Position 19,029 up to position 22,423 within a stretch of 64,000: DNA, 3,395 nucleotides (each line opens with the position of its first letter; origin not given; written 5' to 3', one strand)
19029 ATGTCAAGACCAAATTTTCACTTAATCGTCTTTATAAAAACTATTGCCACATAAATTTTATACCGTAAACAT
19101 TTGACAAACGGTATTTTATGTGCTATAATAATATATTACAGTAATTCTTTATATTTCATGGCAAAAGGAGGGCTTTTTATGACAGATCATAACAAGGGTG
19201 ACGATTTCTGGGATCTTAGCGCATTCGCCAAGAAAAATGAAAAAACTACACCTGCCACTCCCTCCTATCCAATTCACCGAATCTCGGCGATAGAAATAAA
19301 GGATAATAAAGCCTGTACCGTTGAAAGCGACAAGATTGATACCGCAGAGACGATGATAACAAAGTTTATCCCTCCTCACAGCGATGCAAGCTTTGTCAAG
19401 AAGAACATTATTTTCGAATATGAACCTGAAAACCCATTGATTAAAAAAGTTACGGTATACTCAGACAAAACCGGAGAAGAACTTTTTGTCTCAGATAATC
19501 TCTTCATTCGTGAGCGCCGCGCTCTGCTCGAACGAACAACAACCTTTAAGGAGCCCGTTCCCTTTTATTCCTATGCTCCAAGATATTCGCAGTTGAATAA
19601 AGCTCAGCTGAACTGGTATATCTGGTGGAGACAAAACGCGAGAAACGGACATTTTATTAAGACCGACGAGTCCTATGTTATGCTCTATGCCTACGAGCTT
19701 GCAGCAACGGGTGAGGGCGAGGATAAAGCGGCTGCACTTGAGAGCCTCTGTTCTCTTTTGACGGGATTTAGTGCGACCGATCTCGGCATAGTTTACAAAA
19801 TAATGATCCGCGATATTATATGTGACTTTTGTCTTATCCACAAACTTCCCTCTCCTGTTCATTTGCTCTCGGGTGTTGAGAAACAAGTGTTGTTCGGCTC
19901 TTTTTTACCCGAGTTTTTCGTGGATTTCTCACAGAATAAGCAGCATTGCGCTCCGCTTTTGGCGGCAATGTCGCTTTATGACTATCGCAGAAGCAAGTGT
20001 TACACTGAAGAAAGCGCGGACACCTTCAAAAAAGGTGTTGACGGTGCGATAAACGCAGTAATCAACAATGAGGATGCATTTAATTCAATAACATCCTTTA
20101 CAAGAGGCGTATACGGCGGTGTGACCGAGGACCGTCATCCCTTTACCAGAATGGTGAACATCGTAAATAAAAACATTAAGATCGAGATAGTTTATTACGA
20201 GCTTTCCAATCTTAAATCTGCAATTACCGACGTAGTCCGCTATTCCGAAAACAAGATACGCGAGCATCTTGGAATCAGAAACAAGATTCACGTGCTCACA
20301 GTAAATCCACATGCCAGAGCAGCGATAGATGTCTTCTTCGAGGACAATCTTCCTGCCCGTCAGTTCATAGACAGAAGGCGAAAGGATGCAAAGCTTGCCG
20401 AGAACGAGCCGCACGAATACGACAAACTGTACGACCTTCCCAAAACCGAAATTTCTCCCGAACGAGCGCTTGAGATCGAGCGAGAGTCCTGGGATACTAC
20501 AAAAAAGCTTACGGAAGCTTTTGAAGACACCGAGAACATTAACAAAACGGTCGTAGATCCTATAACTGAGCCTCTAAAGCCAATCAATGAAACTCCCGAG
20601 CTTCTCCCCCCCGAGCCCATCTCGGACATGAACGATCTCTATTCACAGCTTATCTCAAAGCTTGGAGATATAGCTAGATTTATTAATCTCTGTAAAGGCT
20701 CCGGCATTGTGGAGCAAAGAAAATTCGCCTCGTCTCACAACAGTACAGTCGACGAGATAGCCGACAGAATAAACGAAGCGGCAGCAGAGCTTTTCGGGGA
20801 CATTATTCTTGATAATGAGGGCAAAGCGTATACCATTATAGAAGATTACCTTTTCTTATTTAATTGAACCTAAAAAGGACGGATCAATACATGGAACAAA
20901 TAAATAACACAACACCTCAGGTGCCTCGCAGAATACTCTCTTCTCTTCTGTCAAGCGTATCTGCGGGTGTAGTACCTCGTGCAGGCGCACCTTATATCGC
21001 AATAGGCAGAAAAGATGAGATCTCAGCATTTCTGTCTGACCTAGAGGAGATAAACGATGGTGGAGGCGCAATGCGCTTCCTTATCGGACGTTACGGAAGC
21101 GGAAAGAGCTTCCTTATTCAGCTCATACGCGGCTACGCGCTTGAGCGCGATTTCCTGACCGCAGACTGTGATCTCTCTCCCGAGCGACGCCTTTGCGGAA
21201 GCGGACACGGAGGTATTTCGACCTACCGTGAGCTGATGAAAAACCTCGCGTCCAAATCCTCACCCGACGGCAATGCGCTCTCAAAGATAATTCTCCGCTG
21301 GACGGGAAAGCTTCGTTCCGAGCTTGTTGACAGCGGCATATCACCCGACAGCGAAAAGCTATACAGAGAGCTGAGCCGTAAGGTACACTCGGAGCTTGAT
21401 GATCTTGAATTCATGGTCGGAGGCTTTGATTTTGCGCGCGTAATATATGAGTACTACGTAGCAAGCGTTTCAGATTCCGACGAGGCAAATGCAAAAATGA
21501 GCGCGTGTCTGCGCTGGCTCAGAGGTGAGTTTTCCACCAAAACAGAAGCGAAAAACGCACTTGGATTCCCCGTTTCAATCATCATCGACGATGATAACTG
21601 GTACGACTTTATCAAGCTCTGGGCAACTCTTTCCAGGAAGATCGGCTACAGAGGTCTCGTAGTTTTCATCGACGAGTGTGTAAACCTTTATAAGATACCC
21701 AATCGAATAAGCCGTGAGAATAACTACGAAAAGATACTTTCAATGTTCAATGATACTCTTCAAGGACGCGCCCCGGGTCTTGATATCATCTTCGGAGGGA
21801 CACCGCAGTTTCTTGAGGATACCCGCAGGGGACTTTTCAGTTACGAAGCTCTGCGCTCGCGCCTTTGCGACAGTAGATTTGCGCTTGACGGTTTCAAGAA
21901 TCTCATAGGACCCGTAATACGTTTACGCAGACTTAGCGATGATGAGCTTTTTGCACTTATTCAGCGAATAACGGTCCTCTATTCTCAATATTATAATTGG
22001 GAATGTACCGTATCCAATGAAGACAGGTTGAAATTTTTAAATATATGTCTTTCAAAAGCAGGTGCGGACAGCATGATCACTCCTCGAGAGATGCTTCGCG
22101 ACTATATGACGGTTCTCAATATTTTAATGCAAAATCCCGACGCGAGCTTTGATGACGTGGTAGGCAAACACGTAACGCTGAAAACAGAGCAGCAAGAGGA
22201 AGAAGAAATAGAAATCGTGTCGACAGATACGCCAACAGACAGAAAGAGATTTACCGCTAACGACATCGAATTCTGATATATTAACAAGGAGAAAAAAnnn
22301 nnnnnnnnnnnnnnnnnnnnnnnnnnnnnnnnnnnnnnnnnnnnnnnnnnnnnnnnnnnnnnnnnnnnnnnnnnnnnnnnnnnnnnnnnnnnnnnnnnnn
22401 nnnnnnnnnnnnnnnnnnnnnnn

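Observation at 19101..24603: Self-contained TerB_N/TerB_C + BrxD-like ATPase + Lhr-like helicase cassette (Shango-type anti-phage candidate) between radA and rny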

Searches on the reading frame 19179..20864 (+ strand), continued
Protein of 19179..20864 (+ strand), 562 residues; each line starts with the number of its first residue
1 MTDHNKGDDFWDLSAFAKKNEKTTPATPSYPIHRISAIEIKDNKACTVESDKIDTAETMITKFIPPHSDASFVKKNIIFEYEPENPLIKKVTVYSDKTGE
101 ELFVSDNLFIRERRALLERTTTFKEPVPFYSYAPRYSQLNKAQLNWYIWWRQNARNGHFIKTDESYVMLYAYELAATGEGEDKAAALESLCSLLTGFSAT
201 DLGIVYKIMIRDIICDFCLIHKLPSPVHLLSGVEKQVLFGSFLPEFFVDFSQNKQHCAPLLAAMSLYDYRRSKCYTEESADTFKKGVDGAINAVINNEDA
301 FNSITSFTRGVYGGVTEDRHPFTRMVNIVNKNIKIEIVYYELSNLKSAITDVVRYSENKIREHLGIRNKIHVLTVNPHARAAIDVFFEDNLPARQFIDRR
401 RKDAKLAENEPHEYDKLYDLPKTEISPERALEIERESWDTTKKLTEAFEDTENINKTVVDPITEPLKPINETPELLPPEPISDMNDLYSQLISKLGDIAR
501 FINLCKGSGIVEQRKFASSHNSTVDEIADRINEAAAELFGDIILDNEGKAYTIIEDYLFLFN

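Call 96: fold_search(model_id=the predicted structure, library=viral)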
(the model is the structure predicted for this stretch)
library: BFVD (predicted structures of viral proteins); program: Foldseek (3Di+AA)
matches with E <= 10: 44; with E <= 0.001: 0
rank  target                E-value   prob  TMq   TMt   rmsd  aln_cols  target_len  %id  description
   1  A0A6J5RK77            5.7e-01  0.07  0.10  0.10  24.5       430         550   13  Uncharacterized protein [uncultured Caudovirales phage]
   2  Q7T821                8.1e-01  0.02  0.07  0.09  28.8       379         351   15  Minor outer capsid protein P9 [Rice dwarf virus]
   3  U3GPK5                2.0e+00  0.02  0.09  0.09  33.8       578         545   13  mRNA export factor ICP27 homolog [Suid betaherpesvirus 2]
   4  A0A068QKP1            2.1e+00  0.04  0.12  0.18  16.3       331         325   11  Transcription factor TFIIB cyclin-like domain-containing protein [Armadillidium vulgare iridescent virus]
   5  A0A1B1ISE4            2.1e+00  0.03  0.09  0.09  32.2       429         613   10  (no name in the UniProt tables at hand)
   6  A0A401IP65            2.2e+00  0.01  0.08  0.08  35.3       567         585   13  Wsv313-like protein [Marsupenaeus japonicus endogenous nimavirus]
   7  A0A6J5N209            2.7e+00  0.02  0.09  0.11  25.7       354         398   13  Portal protein [uncultured Caudovirales phage]
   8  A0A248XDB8            2.8e+00  0.12  0.12  0.07  14.9       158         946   13  NrS-1 polymerase-like helicase domain-containing protein [Klebsiella phage YMC16/01/N133_KPN_BP]
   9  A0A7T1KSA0            3.1e+00  0.04  0.07  0.20  19.1       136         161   12  Uncharacterized protein [Gordonia phage Lilbeanie]
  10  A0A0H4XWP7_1          3.1e+00  0.03  0.08  0.05  29.3       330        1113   11  B22R protein [Salmon gill poxvirus]
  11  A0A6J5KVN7            3.2e+00  0.03  0.11  0.13  23.2       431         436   12  Uncharacterized protein [uncultured Caudovirales phage]
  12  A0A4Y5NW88            3.4e+00  0.03  0.06  0.15  12.1        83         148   12  (no name in the UniProt tables at hand)
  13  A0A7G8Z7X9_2          3.6e+00  0.02  0.10  0.07  29.1       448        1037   12  (no name in the UniProt tables at hand)
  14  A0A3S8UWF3            3.8e+00  0.06  0.13  0.20  14.3       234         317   11  Putative ankyrin repeat protein [Megavirus baoshan]
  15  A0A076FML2            3.8e+00  0.03  0.13  0.19  17.0       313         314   12  Putative transcription factor TF IIB [Aureococcus anophagefferens virus]
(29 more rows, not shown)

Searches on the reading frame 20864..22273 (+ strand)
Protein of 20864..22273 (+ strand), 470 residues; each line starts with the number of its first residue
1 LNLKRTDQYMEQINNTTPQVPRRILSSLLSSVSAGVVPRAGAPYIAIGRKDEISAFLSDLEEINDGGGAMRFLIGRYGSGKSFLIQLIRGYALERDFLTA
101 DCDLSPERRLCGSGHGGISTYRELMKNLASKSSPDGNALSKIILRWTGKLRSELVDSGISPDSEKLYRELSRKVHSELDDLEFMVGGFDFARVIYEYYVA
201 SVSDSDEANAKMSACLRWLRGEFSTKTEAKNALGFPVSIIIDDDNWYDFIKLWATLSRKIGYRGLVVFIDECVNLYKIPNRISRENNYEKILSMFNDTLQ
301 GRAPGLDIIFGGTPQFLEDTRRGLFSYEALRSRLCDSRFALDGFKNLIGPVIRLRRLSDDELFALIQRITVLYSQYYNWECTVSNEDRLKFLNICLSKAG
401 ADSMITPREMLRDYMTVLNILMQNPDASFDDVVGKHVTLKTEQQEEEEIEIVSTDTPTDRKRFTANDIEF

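Call 4: search_protein_families(library=pfam, proteins=[window:20864-22273:+], max_evalue=0.01)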
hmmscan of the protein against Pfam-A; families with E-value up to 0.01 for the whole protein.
window:20864-22273:+ (470 aa): 3 families
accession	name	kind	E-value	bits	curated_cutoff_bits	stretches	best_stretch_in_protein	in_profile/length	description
PF10923.14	BrxC_BrxD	-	3.2e-148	494.5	22.2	1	20-435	1-412/414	BREX system ATP-binding protein BrxC/D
PF13191.12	AAA_16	-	2.4e-07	31.8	32.6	1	47-185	3-104/167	AAA ATPase domain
PF13401.12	AAA_22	-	0.0091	16.8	27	0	72-106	9-33/130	AAA domain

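Call 5: search_protein_families(library=padloc, proteins=[window:20864-22273:+], max_evalue=0.01)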
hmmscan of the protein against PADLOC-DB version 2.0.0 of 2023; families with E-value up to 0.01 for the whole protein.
window:20864-22273:+ (470 aa): 2 families
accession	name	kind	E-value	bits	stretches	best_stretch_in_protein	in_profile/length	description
PDLC03959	SngB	-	1.1e-159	530.3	1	18-446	4-427/439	-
PDLC02494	BrxD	-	9e-44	148.3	1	25-450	9-425/440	BrxD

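Call 6: search_protein_families(library=ncbifam, proteins=[window:20864-22273:+], max_evalue=0.01)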
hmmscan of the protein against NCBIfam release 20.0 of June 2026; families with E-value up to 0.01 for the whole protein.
window:20864-22273:+ (470 aa): 1 family
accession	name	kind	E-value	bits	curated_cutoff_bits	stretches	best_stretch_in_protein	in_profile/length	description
NF033438.1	BREX_BrxD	equivalog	1.3e-42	146.4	350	1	27-427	7-400/423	BREX system ATP-binding protein BrxD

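Call 18: search_solved_structures(query=window:20891-22273:+, max_evalue=0.01)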
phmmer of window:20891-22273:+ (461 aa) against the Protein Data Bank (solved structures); distinct sequences matched with E-value up to 0.01: 0.

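Call 69: search_dna_similar(query=window:20891-22273:+, collection=plasmids, mode=protein, max_rows=12)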
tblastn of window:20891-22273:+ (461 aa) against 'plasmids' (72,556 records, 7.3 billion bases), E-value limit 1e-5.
Records with a match: 697; places in all: 703; records where one place covers at least 80% of the query: 686.
Best place of each record, by identity: <60% 697.
By first word of the organism name: Klebsiella 449; Salmonella 144; Escherichia 14; Sulfitobacter 7; Phaeobacter 5; Bradyrhizobium 4; Azospirillum 4; Raoultella 4; Mesorhizobium 3; Paracoccus 3; and 49 more.
By predicted mobility (MOB-suite, as given by PLSDB): conjugative 542; non-mobilizable 110; mobilizable 45.
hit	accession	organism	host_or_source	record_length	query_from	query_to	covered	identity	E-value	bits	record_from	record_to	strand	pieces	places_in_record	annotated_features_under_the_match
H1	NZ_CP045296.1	Paenibacillus cellulositrophicus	cell culture,Thai soil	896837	1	426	92%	47.6%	6e-134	433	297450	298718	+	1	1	ATP-binding protein | TerB N-terminal domain-containing protein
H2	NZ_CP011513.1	Paenibacillus peoriae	cell culture,soil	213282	11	424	90%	48.0%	3e-130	422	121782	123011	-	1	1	ATP-binding protein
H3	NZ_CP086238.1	Clostridium estertheticum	single colony,bovine feces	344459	3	425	92%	45.8%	4e-124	404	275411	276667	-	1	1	ATP-binding protein | TerB N-terminal domain-containing protein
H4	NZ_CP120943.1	Aeromonas caviae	Homo sapiens,urine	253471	25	429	88%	42.9%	1e-92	314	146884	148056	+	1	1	ATP-binding protein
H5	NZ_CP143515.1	Aeromonas hydrophila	Homo sapiens,abdominal fluid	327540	25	429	88%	42.9%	1e-92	314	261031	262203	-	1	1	ATP-binding protein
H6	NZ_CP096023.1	Halocatena salina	cell culture,sediment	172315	1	425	92%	40.2%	1e-93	317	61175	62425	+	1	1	ATP-binding protein | TerB N-terminal domain-containing protein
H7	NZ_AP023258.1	Mesorhizobium sp. L-2-11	Lotus japonicus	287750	4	425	92%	40.4%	1e-91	311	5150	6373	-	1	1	ATP-binding protein | TerB N-terminal domain-containing protein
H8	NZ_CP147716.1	Bradyrhizobium sp. 27S5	-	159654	25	426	87%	41.8%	1e-94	320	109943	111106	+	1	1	ATP-binding protein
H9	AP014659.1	Bradyrhizobium diazoefficiens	-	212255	25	426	87%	41.8%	1e-93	317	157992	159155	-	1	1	uncharacterized protein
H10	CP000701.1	Rhizorhabdus wittichii RW1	-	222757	9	425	90%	40.2%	7e-88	300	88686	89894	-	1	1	hypothetical protein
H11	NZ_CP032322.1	Azospirillum argentinense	soil sample,Agricultural field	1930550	25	425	87%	41.6%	1e-91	311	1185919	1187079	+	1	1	record has no annotation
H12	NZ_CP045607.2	Bacillus cereus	Whole organism,soil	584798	25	426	87%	41.5%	2e-97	328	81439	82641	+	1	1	ATP-binding protein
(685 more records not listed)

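Call 70: search_dna_similar(query=window:20891-22273:+, collection=phages, mode=protein, max_rows=12)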
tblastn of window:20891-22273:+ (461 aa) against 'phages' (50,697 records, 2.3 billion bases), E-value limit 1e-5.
No match.

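Call 72: get_annotated_region(hit=H3, flank=6000)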
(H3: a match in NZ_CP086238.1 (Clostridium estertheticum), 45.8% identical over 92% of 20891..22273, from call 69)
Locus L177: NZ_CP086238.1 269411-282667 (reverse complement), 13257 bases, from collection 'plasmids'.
description: Clostridium estertheticum strain CF002 plasmid pCF002-344, complete sequence
organism: Clostridium estertheticum (NCBI taxid 238834)
taxonomy: Bacteria; Bacillota; Clostridia; Eubacteriales; Clostridiaceae; Clostridium; Clostridium estertheticum
host: -; source: single colony,bovine feces; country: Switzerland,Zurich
typing (MOB-suite, as given by PLSDB): non-mobilizable
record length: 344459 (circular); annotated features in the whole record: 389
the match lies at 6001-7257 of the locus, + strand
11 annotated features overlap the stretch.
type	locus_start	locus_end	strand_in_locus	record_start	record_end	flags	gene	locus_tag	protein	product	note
CDS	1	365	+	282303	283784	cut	-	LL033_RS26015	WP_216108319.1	amino acid adenylation domain-containing protein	-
CDS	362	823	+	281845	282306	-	-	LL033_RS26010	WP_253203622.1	GNAT family N-acetyltransferase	-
CDS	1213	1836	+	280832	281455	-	-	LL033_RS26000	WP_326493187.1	MFS transporter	GO:0055085 - transmembrane transport [Evidence IEA]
CDS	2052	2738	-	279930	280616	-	-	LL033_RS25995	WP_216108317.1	alpha/beta hydrolase-fold protein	-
CDS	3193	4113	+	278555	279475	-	-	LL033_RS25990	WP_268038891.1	relaxase/mobilization nuclease domain-containing protein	-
CDS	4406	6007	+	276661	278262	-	-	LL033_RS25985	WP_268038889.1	TerB N-terminal domain-containing protein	-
CDS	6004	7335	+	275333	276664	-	-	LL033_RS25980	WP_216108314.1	ATP-binding protein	-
CDS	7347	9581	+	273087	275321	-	-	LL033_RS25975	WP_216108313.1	DEAD/DEAH box helicase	-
CDS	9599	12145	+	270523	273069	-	-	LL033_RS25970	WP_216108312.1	ATP-binding cassette domain-containing protein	-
CDS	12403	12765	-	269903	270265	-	-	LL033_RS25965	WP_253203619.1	IS110 family transposase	-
CDS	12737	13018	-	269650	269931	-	-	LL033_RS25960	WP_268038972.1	transposase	GO:0006313 - DNA transposition [Evidence IEA]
